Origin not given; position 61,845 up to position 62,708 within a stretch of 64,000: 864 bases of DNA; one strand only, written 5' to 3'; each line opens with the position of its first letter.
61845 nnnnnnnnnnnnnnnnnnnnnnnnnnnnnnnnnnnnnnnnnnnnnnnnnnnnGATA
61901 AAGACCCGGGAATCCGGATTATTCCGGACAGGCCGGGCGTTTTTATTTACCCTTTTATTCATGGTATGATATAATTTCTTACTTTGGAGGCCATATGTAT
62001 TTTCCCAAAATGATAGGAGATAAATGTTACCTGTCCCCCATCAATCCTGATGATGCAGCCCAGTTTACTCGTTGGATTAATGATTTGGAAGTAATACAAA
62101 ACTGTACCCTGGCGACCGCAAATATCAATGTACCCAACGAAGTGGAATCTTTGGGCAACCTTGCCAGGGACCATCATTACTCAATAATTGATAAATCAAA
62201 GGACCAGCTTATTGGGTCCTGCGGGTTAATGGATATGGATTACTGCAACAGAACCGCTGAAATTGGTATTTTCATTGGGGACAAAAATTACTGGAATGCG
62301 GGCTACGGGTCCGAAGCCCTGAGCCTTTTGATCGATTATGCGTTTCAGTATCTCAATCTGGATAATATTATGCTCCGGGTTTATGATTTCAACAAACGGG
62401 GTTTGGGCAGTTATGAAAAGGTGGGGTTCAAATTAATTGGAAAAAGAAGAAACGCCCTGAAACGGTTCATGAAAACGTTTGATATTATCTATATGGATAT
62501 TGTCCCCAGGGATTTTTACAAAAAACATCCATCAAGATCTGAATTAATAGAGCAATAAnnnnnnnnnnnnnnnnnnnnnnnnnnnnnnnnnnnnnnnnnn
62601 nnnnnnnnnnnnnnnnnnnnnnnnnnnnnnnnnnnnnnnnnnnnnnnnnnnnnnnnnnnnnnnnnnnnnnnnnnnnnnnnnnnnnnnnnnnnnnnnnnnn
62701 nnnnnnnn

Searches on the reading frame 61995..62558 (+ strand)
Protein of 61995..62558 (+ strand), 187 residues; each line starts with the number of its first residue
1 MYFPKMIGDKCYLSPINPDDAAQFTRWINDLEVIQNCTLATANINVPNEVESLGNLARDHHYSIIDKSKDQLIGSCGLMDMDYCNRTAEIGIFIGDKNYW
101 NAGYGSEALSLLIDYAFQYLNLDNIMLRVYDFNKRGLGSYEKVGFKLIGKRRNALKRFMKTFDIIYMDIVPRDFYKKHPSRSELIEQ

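Call 56: search_protein_families(library=pfam, proteins=[window:61995-62558:+], max_evalue=0.001)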
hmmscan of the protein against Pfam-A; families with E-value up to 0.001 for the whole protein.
window:61995-62558:+ (187 aa): 4 families
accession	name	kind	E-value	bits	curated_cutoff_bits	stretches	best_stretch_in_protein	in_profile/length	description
PF13302.13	Acetyltransf_3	-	3.7e-20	73.5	25.4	1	12-146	3-138/138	Acetyltransferase (GNAT) domain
PF13420.13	Acetyltransf_4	-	2.1e-13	51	24.3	1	16-164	4-153/155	Acetyltransferase (GNAT) domain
PF00583.31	Acetyltransf_1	-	1.9e-11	44.7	20.7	1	56-145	28-116/116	Acetyltransferase (GNAT) family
PF13523.12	Acetyltransf_8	-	0.00025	21.1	27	0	20-149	5-141/145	Acetyltransferase (GNAT) domain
